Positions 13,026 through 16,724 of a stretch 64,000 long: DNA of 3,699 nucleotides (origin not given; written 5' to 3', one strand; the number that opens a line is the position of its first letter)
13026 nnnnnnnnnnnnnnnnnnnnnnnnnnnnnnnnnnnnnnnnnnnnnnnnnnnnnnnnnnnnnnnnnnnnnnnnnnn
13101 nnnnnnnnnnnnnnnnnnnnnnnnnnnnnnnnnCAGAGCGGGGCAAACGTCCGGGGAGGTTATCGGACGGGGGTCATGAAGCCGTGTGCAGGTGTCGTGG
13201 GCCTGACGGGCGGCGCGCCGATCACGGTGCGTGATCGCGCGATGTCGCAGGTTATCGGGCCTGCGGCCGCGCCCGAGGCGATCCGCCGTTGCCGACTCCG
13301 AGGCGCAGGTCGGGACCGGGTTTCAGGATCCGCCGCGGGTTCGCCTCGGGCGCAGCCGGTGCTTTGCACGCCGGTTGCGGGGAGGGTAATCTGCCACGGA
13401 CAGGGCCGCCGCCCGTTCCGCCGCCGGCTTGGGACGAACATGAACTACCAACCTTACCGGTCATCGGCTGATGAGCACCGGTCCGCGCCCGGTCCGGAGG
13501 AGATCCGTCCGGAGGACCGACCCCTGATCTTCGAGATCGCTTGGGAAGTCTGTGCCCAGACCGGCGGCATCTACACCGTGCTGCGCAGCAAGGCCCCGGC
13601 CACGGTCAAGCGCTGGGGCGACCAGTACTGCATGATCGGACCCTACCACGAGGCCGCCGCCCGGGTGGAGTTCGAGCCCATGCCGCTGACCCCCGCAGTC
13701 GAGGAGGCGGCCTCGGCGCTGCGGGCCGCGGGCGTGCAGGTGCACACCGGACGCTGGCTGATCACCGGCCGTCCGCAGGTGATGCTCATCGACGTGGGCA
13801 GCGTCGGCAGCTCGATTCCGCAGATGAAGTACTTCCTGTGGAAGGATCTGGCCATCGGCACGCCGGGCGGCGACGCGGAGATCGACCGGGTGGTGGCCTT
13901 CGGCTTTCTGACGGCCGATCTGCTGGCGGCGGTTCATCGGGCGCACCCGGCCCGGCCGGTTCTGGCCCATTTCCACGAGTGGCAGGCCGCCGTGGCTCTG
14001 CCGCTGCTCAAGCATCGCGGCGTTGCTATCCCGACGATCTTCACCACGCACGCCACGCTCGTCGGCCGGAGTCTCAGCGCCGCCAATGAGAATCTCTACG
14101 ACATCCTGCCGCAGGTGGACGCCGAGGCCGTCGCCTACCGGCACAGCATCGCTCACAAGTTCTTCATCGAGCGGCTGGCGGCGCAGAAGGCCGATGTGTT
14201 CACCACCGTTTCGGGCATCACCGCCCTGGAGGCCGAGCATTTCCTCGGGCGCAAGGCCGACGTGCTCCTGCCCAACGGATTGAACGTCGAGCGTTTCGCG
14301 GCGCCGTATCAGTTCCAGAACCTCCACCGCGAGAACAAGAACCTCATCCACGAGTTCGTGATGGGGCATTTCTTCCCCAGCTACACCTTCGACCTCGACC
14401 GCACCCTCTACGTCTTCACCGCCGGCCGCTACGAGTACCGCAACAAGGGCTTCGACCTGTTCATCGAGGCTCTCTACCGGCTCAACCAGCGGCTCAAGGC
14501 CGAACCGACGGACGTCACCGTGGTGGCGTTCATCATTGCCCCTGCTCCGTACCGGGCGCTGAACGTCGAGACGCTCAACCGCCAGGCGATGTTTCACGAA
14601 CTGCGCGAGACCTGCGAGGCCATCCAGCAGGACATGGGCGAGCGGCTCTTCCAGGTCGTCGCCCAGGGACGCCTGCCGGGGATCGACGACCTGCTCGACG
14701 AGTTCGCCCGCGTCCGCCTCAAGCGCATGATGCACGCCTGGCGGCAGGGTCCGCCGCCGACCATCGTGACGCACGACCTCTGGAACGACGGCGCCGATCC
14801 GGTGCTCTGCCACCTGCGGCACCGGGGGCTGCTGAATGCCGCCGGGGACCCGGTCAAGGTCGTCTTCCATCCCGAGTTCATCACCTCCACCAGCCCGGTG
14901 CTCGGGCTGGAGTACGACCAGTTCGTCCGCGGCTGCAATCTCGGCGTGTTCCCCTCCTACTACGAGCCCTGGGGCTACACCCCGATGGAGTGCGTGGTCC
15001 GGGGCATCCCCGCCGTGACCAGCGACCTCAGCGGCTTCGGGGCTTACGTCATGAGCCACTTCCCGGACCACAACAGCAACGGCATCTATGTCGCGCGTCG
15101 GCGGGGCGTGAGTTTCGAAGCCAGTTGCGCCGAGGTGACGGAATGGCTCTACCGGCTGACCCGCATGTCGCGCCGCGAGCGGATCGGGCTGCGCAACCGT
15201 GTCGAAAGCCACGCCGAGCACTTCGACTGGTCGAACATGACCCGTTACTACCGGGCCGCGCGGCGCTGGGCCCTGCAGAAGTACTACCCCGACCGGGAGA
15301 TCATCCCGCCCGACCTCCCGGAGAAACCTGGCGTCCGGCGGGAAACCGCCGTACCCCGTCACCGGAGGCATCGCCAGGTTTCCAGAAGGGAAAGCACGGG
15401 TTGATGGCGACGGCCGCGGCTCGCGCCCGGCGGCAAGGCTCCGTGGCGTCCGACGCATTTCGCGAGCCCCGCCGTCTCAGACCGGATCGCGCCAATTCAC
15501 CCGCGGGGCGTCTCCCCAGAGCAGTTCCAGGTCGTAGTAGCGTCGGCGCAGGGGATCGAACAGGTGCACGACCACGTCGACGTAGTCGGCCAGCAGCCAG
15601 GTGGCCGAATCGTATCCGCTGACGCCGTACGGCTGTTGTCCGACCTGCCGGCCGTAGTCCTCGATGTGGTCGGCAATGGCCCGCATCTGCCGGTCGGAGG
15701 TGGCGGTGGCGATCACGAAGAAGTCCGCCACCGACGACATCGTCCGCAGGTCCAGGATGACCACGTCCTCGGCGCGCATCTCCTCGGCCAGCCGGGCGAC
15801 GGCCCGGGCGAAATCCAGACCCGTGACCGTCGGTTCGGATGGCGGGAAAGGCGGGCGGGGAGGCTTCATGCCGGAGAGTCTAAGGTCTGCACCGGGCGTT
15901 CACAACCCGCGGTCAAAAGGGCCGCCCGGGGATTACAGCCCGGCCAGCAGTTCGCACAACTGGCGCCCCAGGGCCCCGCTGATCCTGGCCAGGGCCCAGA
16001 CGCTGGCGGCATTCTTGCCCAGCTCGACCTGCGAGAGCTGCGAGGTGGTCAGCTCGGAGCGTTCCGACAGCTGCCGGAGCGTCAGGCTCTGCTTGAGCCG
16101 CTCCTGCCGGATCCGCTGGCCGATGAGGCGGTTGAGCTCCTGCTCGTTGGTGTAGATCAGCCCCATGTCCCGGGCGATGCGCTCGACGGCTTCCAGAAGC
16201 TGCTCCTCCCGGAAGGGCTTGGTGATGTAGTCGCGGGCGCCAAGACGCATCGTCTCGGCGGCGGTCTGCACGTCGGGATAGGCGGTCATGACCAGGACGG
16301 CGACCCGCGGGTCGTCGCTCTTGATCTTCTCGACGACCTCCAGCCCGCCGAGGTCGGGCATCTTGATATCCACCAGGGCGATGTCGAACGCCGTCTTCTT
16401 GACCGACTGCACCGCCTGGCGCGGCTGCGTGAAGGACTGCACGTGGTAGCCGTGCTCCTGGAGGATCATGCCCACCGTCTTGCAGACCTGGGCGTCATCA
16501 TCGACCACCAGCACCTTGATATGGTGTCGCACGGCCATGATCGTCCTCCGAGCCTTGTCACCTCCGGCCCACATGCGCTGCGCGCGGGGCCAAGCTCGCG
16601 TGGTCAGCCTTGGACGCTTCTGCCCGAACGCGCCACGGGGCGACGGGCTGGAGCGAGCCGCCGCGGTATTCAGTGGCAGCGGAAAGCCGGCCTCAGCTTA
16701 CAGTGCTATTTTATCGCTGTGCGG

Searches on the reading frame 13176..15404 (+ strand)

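Call 7: search_protein_families(library=pfam, proteins=[window:13176-15404:+], max_evalue=0.001)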
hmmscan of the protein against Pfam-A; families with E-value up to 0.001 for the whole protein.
window:13176-15404:+ (742 aa): 6 families
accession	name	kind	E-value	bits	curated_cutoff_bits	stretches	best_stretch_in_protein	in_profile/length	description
PF05693.19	Glycogen_syn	-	3.2e-221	736.8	27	1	120-707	1-590/639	Glycogen synthase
PF20706.3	GT4-conflict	-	6.4e-09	35.7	26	1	579-666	274-356/385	Family 4 Glycosyltransferase in conflict systems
PF13692.12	Glyco_trans_1_4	-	3.4e-08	34.3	27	0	579-642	69-127/142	Glycosyl transferases group 1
PF00534.26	Glycos_transf_1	-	3.7e-08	33.5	26.4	1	581-629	87-135/172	Glycosyl transferases group 1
PF08323.17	Glyco_transf_5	-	1.1e-07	32.2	22.7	1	121-353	5-224/239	Starch synthase catalytic domain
PF13439.12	Glyco_transf_4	-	0.0003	21.3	28.5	1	249-373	63-170/170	Glycosyltransferase Family 4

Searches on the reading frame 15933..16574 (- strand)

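Call 7: search_protein_families(library=pfam, proteins=[window:15933-16574:-], max_evalue=0.001)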
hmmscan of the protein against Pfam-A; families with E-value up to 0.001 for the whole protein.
window:15933-16574:- (213 aa): 4 families
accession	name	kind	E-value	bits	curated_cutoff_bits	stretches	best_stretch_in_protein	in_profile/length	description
PF00072.30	Response_reg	-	1.9e-30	105.8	30.2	1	21-131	1-111/111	Response regulator receiver domain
PF01381.28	HTH_3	-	4.3e-07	30.3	23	1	155-209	1-55/55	Helix-turn-helix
PF20161.5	VpsR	-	2.8e-05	24.3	23.7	1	21-130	13-120/121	VpsR domain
PF13560.12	HTH_31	-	3.7e-05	24.4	27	1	151-206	2-58/64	Helix-turn-helix domain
